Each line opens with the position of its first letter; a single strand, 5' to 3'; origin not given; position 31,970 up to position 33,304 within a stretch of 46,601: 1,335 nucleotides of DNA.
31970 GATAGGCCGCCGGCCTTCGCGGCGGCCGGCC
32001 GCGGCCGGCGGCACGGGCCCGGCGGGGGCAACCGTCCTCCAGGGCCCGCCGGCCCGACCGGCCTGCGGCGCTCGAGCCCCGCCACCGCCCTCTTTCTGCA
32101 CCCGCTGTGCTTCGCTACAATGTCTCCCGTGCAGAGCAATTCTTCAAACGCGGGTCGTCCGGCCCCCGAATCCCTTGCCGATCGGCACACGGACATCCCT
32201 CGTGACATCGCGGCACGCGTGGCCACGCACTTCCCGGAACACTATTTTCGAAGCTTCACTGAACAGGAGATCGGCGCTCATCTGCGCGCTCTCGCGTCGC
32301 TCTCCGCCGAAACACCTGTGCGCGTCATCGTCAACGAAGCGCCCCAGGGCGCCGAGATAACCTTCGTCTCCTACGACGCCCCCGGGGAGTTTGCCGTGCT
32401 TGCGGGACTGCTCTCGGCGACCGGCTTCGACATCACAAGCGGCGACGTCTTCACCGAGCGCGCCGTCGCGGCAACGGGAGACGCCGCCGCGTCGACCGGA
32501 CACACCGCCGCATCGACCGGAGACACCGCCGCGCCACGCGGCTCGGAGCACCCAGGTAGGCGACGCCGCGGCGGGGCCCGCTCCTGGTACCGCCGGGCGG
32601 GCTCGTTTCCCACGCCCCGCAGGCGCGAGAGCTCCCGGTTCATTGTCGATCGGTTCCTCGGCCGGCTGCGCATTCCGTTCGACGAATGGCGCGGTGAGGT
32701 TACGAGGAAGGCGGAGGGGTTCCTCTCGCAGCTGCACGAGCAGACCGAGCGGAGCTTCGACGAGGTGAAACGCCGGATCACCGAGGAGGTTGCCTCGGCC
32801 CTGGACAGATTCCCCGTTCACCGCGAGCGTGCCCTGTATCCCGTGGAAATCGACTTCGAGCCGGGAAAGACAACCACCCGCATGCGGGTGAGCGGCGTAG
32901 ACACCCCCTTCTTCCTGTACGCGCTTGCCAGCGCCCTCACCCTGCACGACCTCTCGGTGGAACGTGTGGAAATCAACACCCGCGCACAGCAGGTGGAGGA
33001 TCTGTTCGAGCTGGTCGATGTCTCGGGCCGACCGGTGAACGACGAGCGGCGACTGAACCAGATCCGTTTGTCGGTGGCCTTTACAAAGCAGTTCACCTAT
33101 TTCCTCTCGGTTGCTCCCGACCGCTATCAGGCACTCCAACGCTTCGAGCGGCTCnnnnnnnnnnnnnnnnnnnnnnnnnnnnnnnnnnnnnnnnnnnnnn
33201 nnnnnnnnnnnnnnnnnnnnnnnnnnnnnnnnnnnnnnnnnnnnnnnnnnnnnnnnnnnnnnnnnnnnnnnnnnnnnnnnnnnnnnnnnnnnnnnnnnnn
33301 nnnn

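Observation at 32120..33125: GlnE carries an N-terminal GlnD-like double-ACT module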

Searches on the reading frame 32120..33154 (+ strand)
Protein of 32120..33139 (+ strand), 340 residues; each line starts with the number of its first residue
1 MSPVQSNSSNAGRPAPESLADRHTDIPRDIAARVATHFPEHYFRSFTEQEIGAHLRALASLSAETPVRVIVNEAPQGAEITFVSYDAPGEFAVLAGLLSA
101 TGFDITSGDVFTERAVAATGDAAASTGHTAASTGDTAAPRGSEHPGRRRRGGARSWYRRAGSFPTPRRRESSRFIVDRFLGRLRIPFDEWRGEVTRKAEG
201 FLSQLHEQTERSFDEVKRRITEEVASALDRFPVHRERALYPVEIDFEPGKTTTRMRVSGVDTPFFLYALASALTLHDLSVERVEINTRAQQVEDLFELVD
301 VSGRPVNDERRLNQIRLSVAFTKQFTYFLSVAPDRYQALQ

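Call 4: search_protein_families(library=ncbifam, proteins=[window:32120-33139:+], max_evalue=1)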
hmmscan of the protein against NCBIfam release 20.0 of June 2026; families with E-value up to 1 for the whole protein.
window:32120-33139:+ (340 aa): 8 families
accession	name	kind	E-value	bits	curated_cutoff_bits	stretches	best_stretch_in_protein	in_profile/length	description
NF003467.0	PRK05092.1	equivalog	1.3e-14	53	959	2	241-318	841-918/940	[protein-PII] uridylyltransferase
TIGR01693.1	UTase_glnD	equivalog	8e-13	47.5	519.4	2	241-316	768-842/850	[protein-PII] uridylyltransferase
NF002837.0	PRK03059.1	equivalog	2.1e-07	29.4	1010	2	225-315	765-847/857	[protein-PII] uridylyltransferase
NF002895.0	PRK03381.1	equivalog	5.4e-07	28.1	631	2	229-312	685-768/782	[protein-PII] uridylyltransferase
NF003448.0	PRK05007.1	equivalog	1.9e-06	26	1255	2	241-313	795-869/884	bifunctional uridylyltransferase/uridylyl-removing protein GlnD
NF001366.0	PRK00275.1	equivalog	2e-05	22.7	1299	1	218-319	785-881/895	[protein-PII] uridylyltransferase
NF003347.0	PRK04374.1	equivalog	0.0052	15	1567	1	242-311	786-855/869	[protein-PII] uridylyltransferase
NF002487.0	PRK01759.1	equivalog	0.0054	15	890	1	17-113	625-721/862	bifunctional uridylyltransferase/uridylyl-removing protein GlnD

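Call 5: search_protein_families(library=pfam, proteins=[window:32120-33139:+], max_evalue=10)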
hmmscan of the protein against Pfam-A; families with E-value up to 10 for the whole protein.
window:32120-33139:+ (340 aa): 2 families
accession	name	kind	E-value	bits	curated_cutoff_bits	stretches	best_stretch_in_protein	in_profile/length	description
PF01842.31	ACT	-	0.026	14.7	27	1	257-302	5-52/66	ACT domain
PF05597.16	Phasin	-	0.17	12.4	28.8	1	188-237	56-105/126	Poly(hydroxyalcanoate) granule associated protein (phasin)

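Call 6: search_solved_structures(query=window:32120-33139:+, max_evalue=10, show_alignments=2)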
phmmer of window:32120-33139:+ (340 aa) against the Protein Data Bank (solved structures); distinct sequences matched with E-value up to 10: 3.
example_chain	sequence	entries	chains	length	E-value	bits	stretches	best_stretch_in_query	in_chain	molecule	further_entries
9xzy_H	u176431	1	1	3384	1.5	11.7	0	139-305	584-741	GATOR1 complex protein DEPDC5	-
9cem_A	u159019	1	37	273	4.6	10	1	79-131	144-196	Flagellin FljL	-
8uxk_A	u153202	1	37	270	4.6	10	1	79-131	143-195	Flagellin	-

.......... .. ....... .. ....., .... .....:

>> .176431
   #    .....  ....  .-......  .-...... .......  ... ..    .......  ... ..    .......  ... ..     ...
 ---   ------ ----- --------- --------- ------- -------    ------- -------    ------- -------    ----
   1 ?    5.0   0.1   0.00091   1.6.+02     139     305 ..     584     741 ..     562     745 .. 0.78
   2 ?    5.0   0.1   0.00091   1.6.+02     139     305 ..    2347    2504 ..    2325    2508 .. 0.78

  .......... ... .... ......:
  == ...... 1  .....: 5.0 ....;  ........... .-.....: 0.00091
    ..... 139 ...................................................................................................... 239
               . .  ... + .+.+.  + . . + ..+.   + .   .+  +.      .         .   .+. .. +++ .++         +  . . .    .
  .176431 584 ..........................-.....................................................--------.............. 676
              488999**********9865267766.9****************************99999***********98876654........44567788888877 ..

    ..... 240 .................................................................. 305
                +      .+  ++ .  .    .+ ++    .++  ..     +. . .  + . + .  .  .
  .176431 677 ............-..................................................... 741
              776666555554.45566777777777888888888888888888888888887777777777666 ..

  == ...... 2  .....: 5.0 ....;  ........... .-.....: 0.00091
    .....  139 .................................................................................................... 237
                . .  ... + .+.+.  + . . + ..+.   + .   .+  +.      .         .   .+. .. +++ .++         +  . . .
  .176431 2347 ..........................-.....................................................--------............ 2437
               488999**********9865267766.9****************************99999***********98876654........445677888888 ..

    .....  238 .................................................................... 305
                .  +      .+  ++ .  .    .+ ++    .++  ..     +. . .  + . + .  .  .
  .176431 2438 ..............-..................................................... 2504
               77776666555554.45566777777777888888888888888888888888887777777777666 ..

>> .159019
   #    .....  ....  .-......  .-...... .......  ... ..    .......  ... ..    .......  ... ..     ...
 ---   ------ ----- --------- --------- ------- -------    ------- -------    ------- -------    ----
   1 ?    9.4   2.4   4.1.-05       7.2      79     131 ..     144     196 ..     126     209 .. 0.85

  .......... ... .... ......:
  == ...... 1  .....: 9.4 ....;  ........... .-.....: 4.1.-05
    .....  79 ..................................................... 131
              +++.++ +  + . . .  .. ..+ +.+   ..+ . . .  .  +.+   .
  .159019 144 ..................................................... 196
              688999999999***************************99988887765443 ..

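Call 8: find_homologous_proteins(query=window:32120-33139:+, max_evalue=0.001)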
Query window:32120-33139:+ (340 aa): 1 proteins with E <= 0.001 among 8000 candidates.
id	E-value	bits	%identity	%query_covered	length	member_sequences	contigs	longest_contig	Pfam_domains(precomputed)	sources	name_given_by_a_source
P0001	7.7e-99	349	59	83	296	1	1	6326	-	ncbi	ncbi:MAG: hypothetical protein ACOC4A_00470 [Spirochaetota bacterium]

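Call 10: find_encoding_contigs(protein=P0001, flank=10000)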
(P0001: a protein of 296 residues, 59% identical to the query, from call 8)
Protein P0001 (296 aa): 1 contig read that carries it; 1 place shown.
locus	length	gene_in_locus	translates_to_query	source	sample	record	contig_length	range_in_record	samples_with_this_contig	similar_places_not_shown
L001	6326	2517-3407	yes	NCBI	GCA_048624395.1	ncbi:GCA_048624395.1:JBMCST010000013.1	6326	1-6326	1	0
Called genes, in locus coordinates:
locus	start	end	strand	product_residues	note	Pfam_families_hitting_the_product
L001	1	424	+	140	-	PF25601:AAA_lid_14, PF02954:HTH_8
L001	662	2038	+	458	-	PF00909:Ammonium_transp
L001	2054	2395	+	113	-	PF00543:P-II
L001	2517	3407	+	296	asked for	-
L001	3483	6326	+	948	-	PF03710:GlnE, PF08335:GlnD_UR_UTase, PF03710:GlnE, PF08335:GlnD_UR_UTase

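Call 20: search_protein_representatives(alignment_id=A1)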
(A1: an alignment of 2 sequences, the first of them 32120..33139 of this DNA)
Query: 2 sequences, 346 profile positions. Proteins with E-value up to 0.001 (for the whole library): 759; up to 1e-10: 314; up to 1e-30: 85. The best 150 are listed.
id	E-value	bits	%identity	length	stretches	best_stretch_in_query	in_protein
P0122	9.3e-61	222.2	-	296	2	177-336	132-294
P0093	2.4e-55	204.4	-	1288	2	171-345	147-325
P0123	1.2e-54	202.1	-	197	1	7-144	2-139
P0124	1.9e-54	201.5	-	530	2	170-345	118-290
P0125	1.9e-53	198.2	-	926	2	151-345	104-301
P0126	3.4e-53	197.4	-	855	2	177-345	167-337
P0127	2.5e-51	191.2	-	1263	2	153-344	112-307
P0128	1.4e-50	188.7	-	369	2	178-345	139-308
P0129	2.4e-50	188.0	-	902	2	169-345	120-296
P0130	1.7e-49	185.2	-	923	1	12-345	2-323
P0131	1.7e-49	185.2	-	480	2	178-345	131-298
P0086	1.5e-48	182.1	-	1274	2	174-345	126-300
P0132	1.7e-48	181.9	-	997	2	169-345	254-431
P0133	1.2e-47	179.2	-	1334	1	32-345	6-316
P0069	8.1e-47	176.4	-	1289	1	74-345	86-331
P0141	1.4e-43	165.8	-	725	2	13-113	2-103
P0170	1.1e-36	143.0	-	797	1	8-345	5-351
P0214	2.3e-27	112.4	-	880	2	221-344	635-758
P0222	2.1e-25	106.0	-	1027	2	151-346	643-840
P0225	4.8e-25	104.8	-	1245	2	164-343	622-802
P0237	1.6e-23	99.8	-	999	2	230-344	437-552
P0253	7.9e-22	94.2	-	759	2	20-114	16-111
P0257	4.3e-21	91.8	-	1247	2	160-340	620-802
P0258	7.5e-21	91.0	-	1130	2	194-343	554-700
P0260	8.3e-21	90.9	-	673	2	225-343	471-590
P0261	1.4e-20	90.1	-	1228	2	166-344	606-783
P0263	1.7e-20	89.8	-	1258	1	20-345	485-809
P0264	3.2e-20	88.9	-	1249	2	205-344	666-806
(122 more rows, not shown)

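Call 22: search_protein_families(library=pfam, proteins=[P0225, P0257, P0263, P0222, P0214, P0258, P0237, P0260, P0132], max_evalue=0.001)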
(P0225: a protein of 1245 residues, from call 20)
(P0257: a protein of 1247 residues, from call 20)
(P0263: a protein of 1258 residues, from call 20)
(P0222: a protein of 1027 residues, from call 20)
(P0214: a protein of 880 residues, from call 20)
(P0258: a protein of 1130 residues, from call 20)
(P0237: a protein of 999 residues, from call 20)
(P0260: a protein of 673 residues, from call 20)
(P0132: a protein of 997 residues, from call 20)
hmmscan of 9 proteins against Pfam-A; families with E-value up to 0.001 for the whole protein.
P0225 (1245 aa): 5 families
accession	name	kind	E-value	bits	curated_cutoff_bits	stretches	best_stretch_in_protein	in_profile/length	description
PF03710.21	GlnE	-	4.9e-103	344.3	24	2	109-337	7-251/252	Glutamate-ammonia ligase adenylyltransferase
PF08335.16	GlnD_UR_UTase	-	8.9e-45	152.6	21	2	357-497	2-139/141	GlnD PII-uridylyltransferase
PF24931.1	ACT_ACR9_3rd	-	3e-09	37.3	27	1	707-783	2-79/98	ACR9-like, ACT-like domain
PF01842.31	ACT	-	3.5e-06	27.1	27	1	718-770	1-55/66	ACT domain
PF10335.14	DUF294_C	-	1.3e-05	25.5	22.5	0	1148-1184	59-95/145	Putative nucleotidyltransferase substrate binding domain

P0257 (1247 aa): 6 families
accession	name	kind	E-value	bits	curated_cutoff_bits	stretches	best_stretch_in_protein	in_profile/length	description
PF03710.21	GlnE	-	2.3e-101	338.9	24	2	100-343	3-251/252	Glutamate-ammonia ligase adenylyltransferase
PF08335.16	GlnD_UR_UTase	-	1.6e-43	148.5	21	2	363-503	2-139/141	GlnD PII-uridylyltransferase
PF10335.14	DUF294_C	-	1.2e-07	32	22.5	0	371-457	25-106/145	Putative nucleotidyltransferase substrate binding domain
PF24931.1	ACT_ACR9_3rd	-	8.2e-07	29.4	27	1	710-784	2-77/98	ACR9-like, ACT-like domain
PF01842.31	ACT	-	8.5e-07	29.1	27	1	721-769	1-51/66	ACT domain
PF03445.19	DUF294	-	1.4e-06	28.6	21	0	200-262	16-79/138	Putative nucleotidyltransferase DUF294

P0263 (1258 aa): 3 families
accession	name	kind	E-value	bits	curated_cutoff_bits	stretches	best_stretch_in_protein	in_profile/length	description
PF03710.21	GlnE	-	6.8e-81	271.8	24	2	82-301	2-249/252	Glutamate-ammonia ligase adenylyltransferase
PF08335.16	GlnD_UR_UTase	-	1.7e-36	125.7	21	2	324-471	1-141/141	GlnD PII-uridylyltransferase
PF03445.19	DUF294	-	5e-06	26.9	21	0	165-238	22-99/138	Putative nucleotidyltransferase DUF294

P0222 (1027 aa): 4 families
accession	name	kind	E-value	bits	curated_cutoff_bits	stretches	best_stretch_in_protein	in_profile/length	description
PF03710.21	GlnE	-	1.3e-68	231.6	24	2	100-322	2-249/252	Glutamate-ammonia ligase adenylyltransferase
PF08335.16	GlnD_UR_UTase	-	2e-27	96.4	21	1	360-481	25-136/141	GlnD PII-uridylyltransferase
PF24931.1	ACT_ACR9_3rd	-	4.2e-08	33.6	27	1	741-816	1-77/98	ACR9-like, ACT-like domain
PF01842.31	ACT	-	5.4e-07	29.7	27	1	753-803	1-53/66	ACT domain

P0214 (880 aa): 3 families
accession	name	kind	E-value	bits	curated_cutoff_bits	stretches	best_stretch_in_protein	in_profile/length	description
PF03710.21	GlnE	-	1e-55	189.3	24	1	93-319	3-250/252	Glutamate-ammonia ligase adenylyltransferase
PF08335.16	GlnD_UR_UTase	-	2.7e-25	89.5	21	1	340-475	2-137/141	GlnD PII-uridylyltransferase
PF01842.31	ACT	-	1.4e-06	28.4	27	1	673-727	1-57/66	ACT domain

P0258 (1130 aa): 6 families
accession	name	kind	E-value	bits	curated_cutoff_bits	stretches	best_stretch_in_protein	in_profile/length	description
PF03710.21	GlnE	-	4.5e-91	305.2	24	2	52-276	2-250/252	Glutamate-ammonia ligase adenylyltransferase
PF08335.16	GlnD_UR_UTase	-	4.4e-41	140.7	21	2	297-433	2-138/141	GlnD PII-uridylyltransferase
PF01842.31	ACT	-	5.2e-07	29.8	27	0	616-666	1-53/66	ACT domain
PF10335.14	DUF294_C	-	8.4e-07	29.3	22.5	0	304-391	24-106/145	Putative nucleotidyltransferase substrate binding domain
PF24931.1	ACT_ACR9_3rd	-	1.2e-05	25.7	27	1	605-679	2-77/98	ACR9-like, ACT-like domain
PF03445.19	DUF294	-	5e-05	23.6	21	0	136-213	18-100/138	Putative nucleotidyltransferase DUF294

P0237 (999 aa): 4 families
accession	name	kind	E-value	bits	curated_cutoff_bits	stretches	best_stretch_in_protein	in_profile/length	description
PF03710.21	GlnE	-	9.3e-42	143.6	24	1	583-830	2-248/252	Glutamate-ammonia ligase adenylyltransferase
PF08335.16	GlnD_UR_UTase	-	2.5e-13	50.7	21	1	849-988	2-137/141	GlnD PII-uridylyltransferase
PF24931.1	ACT_ACR9_3rd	-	3.2e-06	27.5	27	1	456-532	2-79/98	ACR9-like, ACT-like domain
PF01842.31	ACT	-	1.6e-05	25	27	0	467-518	1-54/66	ACT domain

P0260 (673 aa): 5 families
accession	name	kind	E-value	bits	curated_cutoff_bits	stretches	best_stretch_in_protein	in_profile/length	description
PF03710.21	GlnE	-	2.1e-46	158.8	24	1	2-147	83-251/252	Glutamate-ammonia ligase adenylyltransferase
PF08335.16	GlnD_UR_UTase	-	1.4e-25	90.4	21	1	166-303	1-138/141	GlnD PII-uridylyltransferase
PF01842.31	ACT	-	7.1e-05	22.9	27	1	510-556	5-50/66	ACT domain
PF24931.1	ACT_ACR9_3rd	-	8.8e-05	22.9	27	1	495-568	2-76/98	ACR9-like, ACT-like domain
PF03445.19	DUF294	-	0.0005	20.4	21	0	5-83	17-100/138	Putative nucleotidyltransferase DUF294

P0132 (997 aa): 3 families
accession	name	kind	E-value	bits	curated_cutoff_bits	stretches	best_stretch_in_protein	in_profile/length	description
PF03710.21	GlnE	-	1.7e-43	149.2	24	1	461-707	2-250/252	Glutamate-ammonia ligase adenylyltransferase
PF02152.23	FolB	-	3.4e-26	92.4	31.8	1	17-118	1-103/113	Dihydroneopterin aldolase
PF08335.16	GlnD_UR_UTase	-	4.1e-12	46.8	21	1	732-818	10-91/141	GlnD PII-uridylyltransferase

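Call 25: search_protein_families(library=ncbifam, proteins=[P0225, P0263, P0214], max_evalue=0.001)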
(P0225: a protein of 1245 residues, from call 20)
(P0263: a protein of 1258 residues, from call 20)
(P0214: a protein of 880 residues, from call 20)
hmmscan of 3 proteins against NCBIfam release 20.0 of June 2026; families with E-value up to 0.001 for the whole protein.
P0225 (1245 aa): 10 families
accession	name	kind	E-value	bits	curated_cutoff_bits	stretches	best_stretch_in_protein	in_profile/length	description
NF010707.0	PRK14109.1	equivalog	5.8e-159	531.1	625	3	194-494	182-494/1010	bifunctional [glutamine synthetase] adenylyltransferase/[glutamine synthetase]-adenylyl-L-tyrosine phosphorylase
NF008292.0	PRK11072.1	equivalog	2.7e-156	522.1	487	3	223-507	151-445/946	bifunctional [glutamate--ammonia ligase]-adenylyl-L-tyrosine phosphorylase/[glutamate--ammonia-ligase] adenylyltransferase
NF010706.0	PRK14108.1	equivalog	8.1e-124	414.4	724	3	217-506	176-475/986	bifunctional [glutamine synthetase] adenylyltransferase/[glutamine synthetase]-adenylyl-L-tyrosine phosphorylase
NF003467.0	PRK05092.1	equivalog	1.6e-39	135.4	959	2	638-784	767-919/940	[protein-PII] uridylyltransferase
TIGR01693.1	UTase_glnD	equivalog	2e-32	112.3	519.4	2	485-784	580-845/850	[protein-PII] uridylyltransferase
NF001366.0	PRK00275.1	equivalog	1.6e-23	82.6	1299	2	212-485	62-310/895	[protein-PII] uridylyltransferase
NF002837.0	PRK03059.1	equivalog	9.9e-17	60.3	1010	1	703-779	771-846/857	[protein-PII] uridylyltransferase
NF002895.0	PRK03381.1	equivalog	5.9e-14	51.1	631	1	679-782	684-773/782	[protein-PII] uridylyltransferase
NF003448.0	PRK05007.1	equivalog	3e-11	41.9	1255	1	220-475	73-299/884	bifunctional uridylyltransferase/uridylyl-removing protein GlnD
NF002487.0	PRK01759.1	equivalog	5.7e-05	21.5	890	0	711-783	785-856/862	bifunctional uridylyltransferase/uridylyl-removing protein GlnD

P0263 (1258 aa): 8 families
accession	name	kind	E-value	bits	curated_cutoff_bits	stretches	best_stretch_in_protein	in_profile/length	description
NF010707.0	PRK14109.1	equivalog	1.3e-118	397.6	625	2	42-471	48-499/1010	bifunctional [glutamine synthetase] adenylyltransferase/[glutamine synthetase]-adenylyl-L-tyrosine phosphorylase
NF008292.0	PRK11072.1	equivalog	3.8e-113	379.4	487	3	90-443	39-416/946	bifunctional [glutamate--ammonia ligase]-adenylyl-L-tyrosine phosphorylase/[glutamate--ammonia-ligase] adenylyltransferase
NF010706.0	PRK14108.1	equivalog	1.3e-86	291.2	724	2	129-447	110-451/986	bifunctional [glutamine synthetase] adenylyltransferase/[glutamine synthetase]-adenylyl-L-tyrosine phosphorylase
NF003467.0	PRK05092.1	equivalog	3.3e-24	84.7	959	2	701-789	831-919/940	[protein-PII] uridylyltransferase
TIGR01693.1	UTase_glnD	equivalog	1e-18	67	519.4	1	704-787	761-843/850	[protein-PII] uridylyltransferase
NF002837.0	PRK03059.1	equivalog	1.1e-15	56.9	1010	1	151-461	26-296/857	[protein-PII] uridylyltransferase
NF001366.0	PRK00275.1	equivalog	7.4e-15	53.9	1299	1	714-789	806-881/895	[protein-PII] uridylyltransferase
NF003448.0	PRK05007.1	equivalog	1.6e-06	26.3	1255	0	150-221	41-113/884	bifunctional uridylyltransferase/uridylyl-removing protein GlnD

P0214 (880 aa): 11 families
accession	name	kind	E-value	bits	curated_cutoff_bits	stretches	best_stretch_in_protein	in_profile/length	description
NF008292.0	PRK11072.1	equivalog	2.7e-117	393.1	487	2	210-486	155-444/946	bifunctional [glutamate--ammonia ligase]-adenylyl-L-tyrosine phosphorylase/[glutamate--ammonia-ligase] adenylyltransferase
NF010707.0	PRK14109.1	equivalog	1e-88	298.6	625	3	208-473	214-493/1010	bifunctional [glutamine synthetase] adenylyltransferase/[glutamine synthetase]-adenylyl-L-tyrosine phosphorylase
NF010706.0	PRK14108.1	equivalog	6.9e-63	212.7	724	2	100-475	67-464/986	bifunctional [glutamine synthetase] adenylyltransferase/[glutamine synthetase]-adenylyl-L-tyrosine phosphorylase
NF003467.0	PRK05092.1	equivalog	1.2e-23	82.8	959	1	499-739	697-919/940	[protein-PII] uridylyltransferase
TIGR01693.1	UTase_glnD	equivalog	2.8e-22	78.8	519.4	2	509-738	635-844/850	[protein-PII] uridylyltransferase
NF002895.0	PRK03381.1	equivalog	4.5e-20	71.3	631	1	528-736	587-770/782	[protein-PII] uridylyltransferase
NF001366.0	PRK00275.1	equivalog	4.2e-19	68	1299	2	615-739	762-881/895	[protein-PII] uridylyltransferase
NF002837.0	PRK03059.1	equivalog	1.8e-11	42.8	1010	1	600-722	723-837/857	[protein-PII] uridylyltransferase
NF003448.0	PRK05007.1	equivalog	6.5e-11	40.8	1255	1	599-731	744-867/884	bifunctional uridylyltransferase/uridylyl-removing protein GlnD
NF002487.0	PRK01759.1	equivalog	2.7e-08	32.5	890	1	301-434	139-261/862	bifunctional uridylyltransferase/uridylyl-removing protein GlnD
NF003347.0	PRK04374.1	equivalog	5.9e-08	31.3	1567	1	661-737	785-861/869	[protein-PII] uridylyltransferase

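Call 31: predict_structure(alignment_id=A2)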
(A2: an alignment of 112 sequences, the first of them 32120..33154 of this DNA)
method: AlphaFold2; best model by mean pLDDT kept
length: 345 residues; sequences in the alignment: 112
mean_pLDDT: 86.4   pTM: 0.83
mean pLDDT of the five models: 86.4, 85.6, 85.5, 85.4, 84.6
residues with pLDDT >= 90: 254; 70-90: 26; 50-70: 24; < 50: 41
segments of 3 or more residues with pLDDT < 50: 1-9, 127-138, 140-144, 146-152, 156-162
pLDDT, mean of each block of 10 residues (from residue 1): 47 93 97 96 95 98 97 97 95 97 97 81 50 48 49 49 53 93 97 98 94 95 95 82 96 97 93 93 94 96 95 96 92 94 85
secondary structure, 60 per line:
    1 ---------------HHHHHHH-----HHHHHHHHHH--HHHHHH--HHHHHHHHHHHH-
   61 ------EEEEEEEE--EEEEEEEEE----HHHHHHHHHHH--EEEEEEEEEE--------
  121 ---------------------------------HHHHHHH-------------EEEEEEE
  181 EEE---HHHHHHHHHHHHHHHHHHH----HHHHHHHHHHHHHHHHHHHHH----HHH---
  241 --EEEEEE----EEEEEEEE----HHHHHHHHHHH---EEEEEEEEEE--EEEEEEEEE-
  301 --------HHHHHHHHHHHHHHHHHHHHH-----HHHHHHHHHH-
elements in order: H16-22 H28-37 H40-45 H48-59 E67-74 E77-85 H90-100 E103-112 H154-160 E174-183 H187-205 H210-230 E243-248 E253-260 H265-275 E279-288 E291-299 H309-329 H335-344
